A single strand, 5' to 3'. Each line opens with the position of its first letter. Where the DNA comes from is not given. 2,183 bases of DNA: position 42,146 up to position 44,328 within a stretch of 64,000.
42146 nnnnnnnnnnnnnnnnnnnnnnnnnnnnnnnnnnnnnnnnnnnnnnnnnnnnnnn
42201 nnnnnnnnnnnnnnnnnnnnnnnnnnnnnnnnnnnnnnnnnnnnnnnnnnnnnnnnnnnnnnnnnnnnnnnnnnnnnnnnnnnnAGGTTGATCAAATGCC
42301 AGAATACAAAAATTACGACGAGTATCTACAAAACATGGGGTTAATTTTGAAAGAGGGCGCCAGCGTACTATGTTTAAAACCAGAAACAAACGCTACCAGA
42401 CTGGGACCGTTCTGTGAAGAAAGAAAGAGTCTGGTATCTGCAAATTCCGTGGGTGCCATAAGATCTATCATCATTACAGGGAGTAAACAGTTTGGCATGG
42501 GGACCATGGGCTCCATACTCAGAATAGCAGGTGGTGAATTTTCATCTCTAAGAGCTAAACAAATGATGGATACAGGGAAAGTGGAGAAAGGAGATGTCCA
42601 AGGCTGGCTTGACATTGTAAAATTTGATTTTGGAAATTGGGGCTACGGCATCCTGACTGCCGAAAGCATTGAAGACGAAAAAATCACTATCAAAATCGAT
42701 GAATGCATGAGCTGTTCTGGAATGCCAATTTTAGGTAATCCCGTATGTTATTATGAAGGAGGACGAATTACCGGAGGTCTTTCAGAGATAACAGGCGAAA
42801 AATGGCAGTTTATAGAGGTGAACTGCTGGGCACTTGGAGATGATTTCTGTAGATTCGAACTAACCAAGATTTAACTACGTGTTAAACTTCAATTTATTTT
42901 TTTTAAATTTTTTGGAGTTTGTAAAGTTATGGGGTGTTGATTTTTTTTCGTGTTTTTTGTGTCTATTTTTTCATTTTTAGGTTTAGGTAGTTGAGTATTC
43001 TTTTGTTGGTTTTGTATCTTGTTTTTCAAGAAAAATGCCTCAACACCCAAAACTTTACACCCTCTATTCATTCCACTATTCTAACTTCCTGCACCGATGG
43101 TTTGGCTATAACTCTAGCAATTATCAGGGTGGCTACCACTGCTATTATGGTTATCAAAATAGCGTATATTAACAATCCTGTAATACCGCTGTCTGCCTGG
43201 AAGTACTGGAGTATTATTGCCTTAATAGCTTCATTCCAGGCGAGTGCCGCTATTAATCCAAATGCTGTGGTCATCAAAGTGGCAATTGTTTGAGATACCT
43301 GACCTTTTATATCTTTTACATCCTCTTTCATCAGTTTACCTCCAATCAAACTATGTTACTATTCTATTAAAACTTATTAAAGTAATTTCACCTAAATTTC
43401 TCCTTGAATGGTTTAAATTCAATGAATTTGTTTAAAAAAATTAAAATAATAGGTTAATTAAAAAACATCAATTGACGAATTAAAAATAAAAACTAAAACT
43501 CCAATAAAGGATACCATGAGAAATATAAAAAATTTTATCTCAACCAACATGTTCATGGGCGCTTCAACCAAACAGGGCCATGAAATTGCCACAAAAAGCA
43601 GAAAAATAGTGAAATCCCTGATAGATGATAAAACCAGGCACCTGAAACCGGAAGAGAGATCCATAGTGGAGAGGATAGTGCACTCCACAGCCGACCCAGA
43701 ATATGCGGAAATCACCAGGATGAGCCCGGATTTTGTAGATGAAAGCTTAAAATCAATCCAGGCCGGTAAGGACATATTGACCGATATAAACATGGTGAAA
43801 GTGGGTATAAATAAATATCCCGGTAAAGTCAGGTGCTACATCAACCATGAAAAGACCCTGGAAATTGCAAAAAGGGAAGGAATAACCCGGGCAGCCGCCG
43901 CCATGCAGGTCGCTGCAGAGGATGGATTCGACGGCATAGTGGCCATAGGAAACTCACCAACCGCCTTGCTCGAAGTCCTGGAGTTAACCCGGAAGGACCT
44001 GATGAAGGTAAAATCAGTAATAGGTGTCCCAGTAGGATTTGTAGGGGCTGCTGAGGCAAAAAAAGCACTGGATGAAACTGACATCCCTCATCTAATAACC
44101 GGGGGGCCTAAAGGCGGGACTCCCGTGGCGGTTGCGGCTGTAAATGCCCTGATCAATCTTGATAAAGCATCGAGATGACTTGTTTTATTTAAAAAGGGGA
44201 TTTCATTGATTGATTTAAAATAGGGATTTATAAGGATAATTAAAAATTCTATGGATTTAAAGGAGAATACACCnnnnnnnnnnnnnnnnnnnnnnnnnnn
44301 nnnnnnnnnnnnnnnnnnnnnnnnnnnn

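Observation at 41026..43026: ~130-bp direct repeats bracket a Roadblock/LC7-V4R two-gene cassette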

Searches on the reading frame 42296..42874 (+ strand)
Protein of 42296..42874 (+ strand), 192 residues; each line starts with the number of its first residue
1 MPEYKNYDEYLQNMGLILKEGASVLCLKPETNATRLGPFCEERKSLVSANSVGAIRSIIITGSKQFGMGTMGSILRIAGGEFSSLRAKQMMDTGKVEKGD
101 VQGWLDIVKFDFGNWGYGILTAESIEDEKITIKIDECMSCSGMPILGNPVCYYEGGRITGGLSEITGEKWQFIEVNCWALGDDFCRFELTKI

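Call 10: find_encoding_contigs(protein=window:42296-42874:+, flank=10000, max_places=10)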
Protein window:42296-42874:+ (192 aa): 22 contigs read that carry it; 10 places shown.
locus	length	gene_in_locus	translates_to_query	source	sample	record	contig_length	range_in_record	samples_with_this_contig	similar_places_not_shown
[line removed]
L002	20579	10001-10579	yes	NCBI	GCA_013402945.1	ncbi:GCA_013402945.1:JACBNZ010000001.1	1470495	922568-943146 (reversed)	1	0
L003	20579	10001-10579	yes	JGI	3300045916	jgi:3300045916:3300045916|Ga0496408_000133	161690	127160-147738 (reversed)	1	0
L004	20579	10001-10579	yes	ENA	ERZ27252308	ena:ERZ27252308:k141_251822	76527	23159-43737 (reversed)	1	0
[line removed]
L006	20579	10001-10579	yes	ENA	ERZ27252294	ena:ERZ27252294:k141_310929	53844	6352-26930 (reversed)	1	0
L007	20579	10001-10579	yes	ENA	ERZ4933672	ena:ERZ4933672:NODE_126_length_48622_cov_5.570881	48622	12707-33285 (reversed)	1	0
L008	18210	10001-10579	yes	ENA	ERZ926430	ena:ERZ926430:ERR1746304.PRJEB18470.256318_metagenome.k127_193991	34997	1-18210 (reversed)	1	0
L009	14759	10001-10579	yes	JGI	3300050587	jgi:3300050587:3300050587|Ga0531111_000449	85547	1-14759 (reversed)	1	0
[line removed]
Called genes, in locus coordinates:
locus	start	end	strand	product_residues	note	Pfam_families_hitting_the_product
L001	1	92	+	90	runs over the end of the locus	PF11419:DUF3194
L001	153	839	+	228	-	PF00977:His_biosynth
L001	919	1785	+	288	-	PF00294:PfkB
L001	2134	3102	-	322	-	PF04203:Sortase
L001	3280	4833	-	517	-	PF01078:Mg_chelatase (weak)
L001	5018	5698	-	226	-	PF00702:Hydrolase, PF13419:HAD_2, PF13242:Hydrolase_like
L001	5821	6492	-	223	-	PF00136:DNA_pol_B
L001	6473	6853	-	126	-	PF01201:Ribosomal_S8e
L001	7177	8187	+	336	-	PF00586:AIRS, PF02769:AIRS_C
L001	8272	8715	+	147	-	PF06271:RDD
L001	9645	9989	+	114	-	PF03259:Robl_LC7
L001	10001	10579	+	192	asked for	PF02830:V4R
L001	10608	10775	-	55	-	-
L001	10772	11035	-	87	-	PF18898:DUF5654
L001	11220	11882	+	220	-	PF02570:CbiC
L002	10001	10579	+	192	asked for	PF02830:V4R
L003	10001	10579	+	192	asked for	PF02830:V4R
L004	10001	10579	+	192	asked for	PF02830:V4R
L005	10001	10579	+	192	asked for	PF02830:V4R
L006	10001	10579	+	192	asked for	PF02830:V4R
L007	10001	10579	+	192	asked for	PF02830:V4R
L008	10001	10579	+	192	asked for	PF02830:V4R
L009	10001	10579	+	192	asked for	PF02830:V4R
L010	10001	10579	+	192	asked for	PF02830:V4R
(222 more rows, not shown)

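Call 11: search_protein_families(library=pfam, proteins=[window:42296-42874:+], max_evalue=0.01)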
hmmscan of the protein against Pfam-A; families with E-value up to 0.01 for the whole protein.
window:42296-42874:+ (192 aa): 1 family
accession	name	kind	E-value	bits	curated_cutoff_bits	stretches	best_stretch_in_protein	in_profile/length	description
PF02830.23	V4R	-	3.2e-17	62.8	31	1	131-190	2-61/62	V4R domain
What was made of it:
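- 42296..42874 (+): V4R-domain gene (passenger). Pfam PF02830, E = 3e-17 (call 11).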

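Call 15: find_homologous_proteins(query=window:42296-42874:+, max_evalue=1e-10)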
Query window:42296-42874:+ (192 aa): 12 proteins with E <= 1e-10 among 107 candidates.
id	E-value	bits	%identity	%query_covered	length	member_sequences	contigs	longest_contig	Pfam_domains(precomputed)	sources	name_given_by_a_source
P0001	1.6e-126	438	100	100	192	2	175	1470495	PF02830.24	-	-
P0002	3.5e-120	417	95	99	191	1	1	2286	PF02830.24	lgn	-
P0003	8.2e-111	386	86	100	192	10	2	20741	PF02830.24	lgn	-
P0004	4.3e-107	374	82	100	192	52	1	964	PF02830.24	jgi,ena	-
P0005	1.2e-101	356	79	100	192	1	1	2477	PF02830.24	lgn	-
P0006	2.0e-101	356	79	100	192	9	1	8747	PF02830.24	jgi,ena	jgi:predicted hydrocarbon binding protein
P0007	1.6e-100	353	78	100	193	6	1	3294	PF02830.24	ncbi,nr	ncbi:MAG: V4R domain protein [Methanobacterium sp. PtaU1.Bin242]|nr:MAG: V4R domain protein [Methano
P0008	1.7e-100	353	76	100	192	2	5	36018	PF02830.24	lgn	-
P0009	9.0e-100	350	77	100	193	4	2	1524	PF02830.24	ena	-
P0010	1.8e-98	346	75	100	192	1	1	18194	PF02830.24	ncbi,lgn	-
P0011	7.1e-95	334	73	100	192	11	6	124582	PF02830.24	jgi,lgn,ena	-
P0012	8.4e-43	164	77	51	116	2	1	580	-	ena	-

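Call 17: find_encoding_contigs(protein=P0003, flank=6000, max_places=2)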
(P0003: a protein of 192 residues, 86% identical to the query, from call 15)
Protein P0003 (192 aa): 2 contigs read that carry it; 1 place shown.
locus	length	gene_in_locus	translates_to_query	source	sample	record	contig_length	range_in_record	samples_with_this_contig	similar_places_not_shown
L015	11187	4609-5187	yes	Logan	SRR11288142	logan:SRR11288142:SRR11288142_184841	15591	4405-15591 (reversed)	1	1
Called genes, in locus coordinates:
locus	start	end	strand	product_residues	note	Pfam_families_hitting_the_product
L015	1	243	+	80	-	?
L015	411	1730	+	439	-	PF00464:SHMT, PF00155:Aminotran_1_2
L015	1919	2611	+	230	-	PF02441:Flavoprotein, PF00037:Fer4 (weak), PF12837:Fer4_6 (weak)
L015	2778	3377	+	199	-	PF13298:LigD_N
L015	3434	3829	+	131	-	-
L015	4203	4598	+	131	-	PF03259:Robl_LC7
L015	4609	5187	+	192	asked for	PF02830:V4R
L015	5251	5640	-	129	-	PF02643:DUF192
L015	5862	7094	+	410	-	PF01941:AdoMet_Synthase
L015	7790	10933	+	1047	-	PF00133:tRNA-synt_1, PF09334:tRNA-synt_1g, PF01406:tRNA-synt_1e (weak), PF08264:Anticodon_1, PF19302:DUF5915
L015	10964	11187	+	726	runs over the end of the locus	PF18072:FGAR-AT_linker, PF00586:AIRS, PF02769:AIRS_C, PF00586:AIRS, PF02769:AIRS_C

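Call 18: find_encoding_contigs(protein=P0008, flank=6000, max_places=2)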
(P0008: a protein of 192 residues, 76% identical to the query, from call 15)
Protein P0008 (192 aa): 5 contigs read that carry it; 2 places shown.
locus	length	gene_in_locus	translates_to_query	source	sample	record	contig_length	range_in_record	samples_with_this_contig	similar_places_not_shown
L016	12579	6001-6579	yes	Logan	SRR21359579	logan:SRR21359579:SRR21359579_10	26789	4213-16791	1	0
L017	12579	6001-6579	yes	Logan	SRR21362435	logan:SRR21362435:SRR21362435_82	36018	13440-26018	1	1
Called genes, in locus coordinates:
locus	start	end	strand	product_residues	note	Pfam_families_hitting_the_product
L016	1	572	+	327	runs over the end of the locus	PF01939:NucS_C (weak)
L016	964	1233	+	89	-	-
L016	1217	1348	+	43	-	-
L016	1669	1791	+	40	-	-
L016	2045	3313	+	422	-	PF00464:SHMT, PF00155:Aminotran_1_2 (weak)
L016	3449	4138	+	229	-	PF02441:Flavoprotein, PF00037:Fer4 (weak)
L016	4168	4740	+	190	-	PF13298:LigD_N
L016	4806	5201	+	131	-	-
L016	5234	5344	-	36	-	-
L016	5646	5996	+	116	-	PF03259:Robl_LC7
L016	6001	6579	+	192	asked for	PF02830:V4R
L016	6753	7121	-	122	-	PF02643:DUF192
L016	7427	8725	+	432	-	PF01941:AdoMet_Synthase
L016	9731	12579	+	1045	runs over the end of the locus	PF00133:tRNA-synt_1, PF01921:tRNA-synt_1f (faint), PF09334:tRNA-synt_1g, PF01406:tRNA-synt_1e (weak), PF08264:Anticodon_1, PF19302:DUF5915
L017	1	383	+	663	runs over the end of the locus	PF13484:Fer4_16 (faint), PF12831:FAD_oxidored (weak), PF00037:Fer4 (weak), PF13187:Fer4_9 (weak), PF12838:Fer4_7, PF13187:Fer4_9 (weak), PF13237:Fer4_10, PF00037:Fer4 (weak), +8 more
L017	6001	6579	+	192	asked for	PF02830:V4R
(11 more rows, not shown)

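Call 19: find_encoding_contigs(protein=P0011, flank=6000, max_places=2)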
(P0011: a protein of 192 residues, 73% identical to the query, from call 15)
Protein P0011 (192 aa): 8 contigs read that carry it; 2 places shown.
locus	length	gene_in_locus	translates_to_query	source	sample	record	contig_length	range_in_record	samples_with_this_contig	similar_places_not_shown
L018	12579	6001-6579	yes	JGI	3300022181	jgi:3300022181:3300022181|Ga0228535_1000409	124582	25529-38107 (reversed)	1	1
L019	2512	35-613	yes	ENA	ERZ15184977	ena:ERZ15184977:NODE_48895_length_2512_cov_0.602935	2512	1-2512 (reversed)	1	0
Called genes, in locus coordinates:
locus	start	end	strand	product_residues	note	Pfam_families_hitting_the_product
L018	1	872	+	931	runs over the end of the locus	PF13188:PAS_8, PF13426:PAS_9, PF00989:PAS, PF13426:PAS_9, PF00989:PAS, PF08448:PAS_4, PF08447:PAS_3, PF00512:HisKA, +5 more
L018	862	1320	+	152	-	PF00072:Response_reg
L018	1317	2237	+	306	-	PF00072:Response_reg, PF00989:PAS, PF13188:PAS_8 (weak), PF13596:PAS_10 (faint), PF08448:PAS_4, PF13426:PAS_9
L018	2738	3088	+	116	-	PF01022:HTH_5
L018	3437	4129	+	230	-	-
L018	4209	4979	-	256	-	-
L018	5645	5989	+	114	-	PF03259:Robl_LC7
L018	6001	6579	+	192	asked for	PF02830:V4R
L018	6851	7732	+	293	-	PF00696:AA_kinase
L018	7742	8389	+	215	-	PF02593:DUF166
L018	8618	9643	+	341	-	PF01118:Semialdhyde_dh, PF22698:Semialdhyde_dhC_1, PF02774:Semialdhyde_dhC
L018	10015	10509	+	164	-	PF00258:Flavodoxin_1 (faint), PF12641:Flavodoxin_3 (faint), PF12682:Flavodoxin_4, PF03358:FMN_red (weak)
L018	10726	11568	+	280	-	PF02355:SecD_SecF_C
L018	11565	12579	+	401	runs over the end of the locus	PF07549:Sec_GG (weak), PF21760:SecD_1st (weak), PF22599:SecDF_P1_head, PF03176:MMPL, PF02355:SecD_SecF_C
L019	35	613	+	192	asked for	PF02830:V4R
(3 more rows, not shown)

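Call 20: find_encoding_contigs(protein=P0010, flank=6000, max_places=2)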
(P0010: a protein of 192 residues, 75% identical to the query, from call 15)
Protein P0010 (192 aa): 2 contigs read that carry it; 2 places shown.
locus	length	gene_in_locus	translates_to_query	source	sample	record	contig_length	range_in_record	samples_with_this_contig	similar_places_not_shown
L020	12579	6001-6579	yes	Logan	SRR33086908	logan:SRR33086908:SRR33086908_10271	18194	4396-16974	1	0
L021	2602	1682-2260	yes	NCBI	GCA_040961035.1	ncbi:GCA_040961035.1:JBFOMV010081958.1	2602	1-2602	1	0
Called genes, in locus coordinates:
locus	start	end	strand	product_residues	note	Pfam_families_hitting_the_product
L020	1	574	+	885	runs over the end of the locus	PF00989:PAS, PF13426:PAS_9, PF00989:PAS, PF13426:PAS_9, PF08448:PAS_4, PF00989:PAS, PF08447:PAS_3, PF00512:HisKA, +6 more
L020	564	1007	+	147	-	PF00072:Response_reg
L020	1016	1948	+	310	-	PF00072:Response_reg, PF00989:PAS, PF08448:PAS_4, PF13426:PAS_9, PF08447:PAS_3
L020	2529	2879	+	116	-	PF01022:HTH_5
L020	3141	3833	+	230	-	-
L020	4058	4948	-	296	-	-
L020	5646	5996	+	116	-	PF03259:Robl_LC7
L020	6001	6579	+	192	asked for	PF02830:V4R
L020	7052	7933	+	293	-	PF00696:AA_kinase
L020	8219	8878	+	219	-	PF02593:DUF166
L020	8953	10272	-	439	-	-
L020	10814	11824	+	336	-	PF01118:Semialdhyde_dh, PF22698:Semialdhyde_dhC_1, PF02774:Semialdhyde_dhC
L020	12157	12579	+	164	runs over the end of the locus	PF00258:Flavodoxin_1 (faint), PF12641:Flavodoxin_3 (faint), PF12682:Flavodoxin_4, PF12724:Flavodoxin_5 (faint), PF03358:FMN_red (weak)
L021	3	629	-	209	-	?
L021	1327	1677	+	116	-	PF03259:Robl_LC7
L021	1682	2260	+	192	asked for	PF02830:V4R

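Call 43: find_encoding_contigs(protein=P0002, flank=3000, max_places=3)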
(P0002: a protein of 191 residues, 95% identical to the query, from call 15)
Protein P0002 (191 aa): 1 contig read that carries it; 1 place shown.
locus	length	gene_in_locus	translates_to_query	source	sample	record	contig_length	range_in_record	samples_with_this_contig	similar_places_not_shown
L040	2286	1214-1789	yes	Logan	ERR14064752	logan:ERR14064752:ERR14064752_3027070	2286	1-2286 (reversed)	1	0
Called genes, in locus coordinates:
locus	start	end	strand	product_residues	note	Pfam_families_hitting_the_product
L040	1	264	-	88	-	?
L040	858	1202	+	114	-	PF03259:Robl_LC7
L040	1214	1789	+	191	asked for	PF02830:V4R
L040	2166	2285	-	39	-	?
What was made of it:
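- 42296..42874 (+): Homologues at 73-95% identity lie in other genomic contexts (calls 15, 17-20, 43).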

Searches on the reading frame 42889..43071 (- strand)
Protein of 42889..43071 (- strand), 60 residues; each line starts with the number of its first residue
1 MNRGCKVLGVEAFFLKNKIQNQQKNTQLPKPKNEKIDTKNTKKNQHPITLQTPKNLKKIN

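Call 11: search_protein_families(library=pfam, proteins=[window:42889-43071:-], max_evalue=0.01)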
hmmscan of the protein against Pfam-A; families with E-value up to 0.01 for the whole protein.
window:42889-43071:- (60 aa): 1 family
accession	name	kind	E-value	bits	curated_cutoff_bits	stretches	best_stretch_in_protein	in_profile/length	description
PF24053.1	DUF7356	-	0.0075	16.6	27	1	2-54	43-94/105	Domain of unknown function (DUF7356)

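Call 22: find_homologous_proteins(query=window:42889-43071:-, max_evalue=10)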
Query window:42889-43071:- (60 aa): 5 proteins with E <= 10 among 5 candidates.
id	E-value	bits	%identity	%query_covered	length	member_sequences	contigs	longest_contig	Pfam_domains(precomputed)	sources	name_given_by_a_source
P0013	7.6e-29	115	93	100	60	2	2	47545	-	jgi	-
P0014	2.2e-20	89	81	97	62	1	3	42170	-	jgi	-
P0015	2.2e-16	76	87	78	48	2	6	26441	-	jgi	jgi:hypothetical protein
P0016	4.9e-11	60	90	65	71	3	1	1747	-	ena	-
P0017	7.2e-7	47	71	63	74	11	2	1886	-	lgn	-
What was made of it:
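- The only database relatives are the same locus in the same species (call 22).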

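Call 24: find_encoding_contigs(protein=P0017, flank=6000, max_places=10)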
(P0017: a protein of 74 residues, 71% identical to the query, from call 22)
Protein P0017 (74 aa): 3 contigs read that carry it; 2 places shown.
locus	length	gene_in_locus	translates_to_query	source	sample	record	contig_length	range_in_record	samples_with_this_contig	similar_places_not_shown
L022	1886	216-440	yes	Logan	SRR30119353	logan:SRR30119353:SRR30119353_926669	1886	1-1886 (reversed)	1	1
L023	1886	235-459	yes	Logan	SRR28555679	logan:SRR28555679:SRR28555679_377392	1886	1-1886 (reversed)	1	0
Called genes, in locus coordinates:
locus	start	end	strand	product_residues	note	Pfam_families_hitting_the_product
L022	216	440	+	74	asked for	-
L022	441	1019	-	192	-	PF02830:V4R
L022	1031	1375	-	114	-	PF03259:Robl_LC7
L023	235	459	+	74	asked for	-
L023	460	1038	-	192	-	PF02830:V4R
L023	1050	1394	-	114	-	PF03259:Robl_LC7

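Call 27: find_encoding_contigs(protein=P0014, flank=8000, max_places=6)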
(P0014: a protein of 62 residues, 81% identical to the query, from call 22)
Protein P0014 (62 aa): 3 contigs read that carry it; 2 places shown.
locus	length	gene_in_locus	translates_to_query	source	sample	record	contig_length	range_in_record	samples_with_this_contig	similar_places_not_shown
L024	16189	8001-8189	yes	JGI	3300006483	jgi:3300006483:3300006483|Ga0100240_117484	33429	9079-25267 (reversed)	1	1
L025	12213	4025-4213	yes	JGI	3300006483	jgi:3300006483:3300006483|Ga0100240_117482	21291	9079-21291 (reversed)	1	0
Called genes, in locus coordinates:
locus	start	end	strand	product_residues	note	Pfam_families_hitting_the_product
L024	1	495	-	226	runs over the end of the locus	PF01872:RibD_C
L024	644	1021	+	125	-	PF02627:CMD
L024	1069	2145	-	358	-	PF09587:PGA_cap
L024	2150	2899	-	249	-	PF01026:TatD_DNase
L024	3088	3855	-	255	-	PF01255:Prenyltransf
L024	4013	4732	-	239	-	-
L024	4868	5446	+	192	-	-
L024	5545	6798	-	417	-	PF00202:Aminotran_3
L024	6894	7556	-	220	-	PF02570:CbiC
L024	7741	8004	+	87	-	PF18898:DUF5654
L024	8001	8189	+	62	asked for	-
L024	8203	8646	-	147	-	PF06271:RDD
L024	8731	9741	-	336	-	PF00586:AIRS, PF02769:AIRS_C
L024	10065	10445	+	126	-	PF01201:Ribosomal_S8e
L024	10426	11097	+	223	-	PF00136:DNA_pol_B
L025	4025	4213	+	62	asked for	-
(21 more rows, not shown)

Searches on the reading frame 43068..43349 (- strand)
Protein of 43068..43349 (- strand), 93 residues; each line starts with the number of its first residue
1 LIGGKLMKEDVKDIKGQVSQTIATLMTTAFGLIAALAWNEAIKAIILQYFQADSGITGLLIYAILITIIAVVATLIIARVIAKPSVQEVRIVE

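Call 11: search_protein_families(library=pfam, proteins=[window:43068-43349:-], max_evalue=0.01)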
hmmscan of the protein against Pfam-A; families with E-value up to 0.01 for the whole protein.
window:43068-43349:- (93 aa): 1 family
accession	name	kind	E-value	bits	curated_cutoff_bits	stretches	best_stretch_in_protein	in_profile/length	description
PF18898.5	DUF5654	-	7e-25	87.3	23.8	1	15-83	2-70/71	Family of unknown function (DUF5654)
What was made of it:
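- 43068..43349 (-): DUF5654 gene, right flank of the insertion. Pfam PF18898, E = 7e-25 (call 11).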

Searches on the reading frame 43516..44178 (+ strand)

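Call 11: search_protein_families(library=pfam, proteins=[window:43516-44178:+], max_evalue=0.01)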
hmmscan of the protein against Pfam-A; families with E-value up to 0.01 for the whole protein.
window:43516-44178:+ (220 aa): 1 family
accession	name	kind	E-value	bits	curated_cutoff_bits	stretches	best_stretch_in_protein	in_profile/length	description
PF02570.20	CbiC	-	1.5e-64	217.8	22.5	1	23-214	1-195/196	Precorrin-8X methylmutase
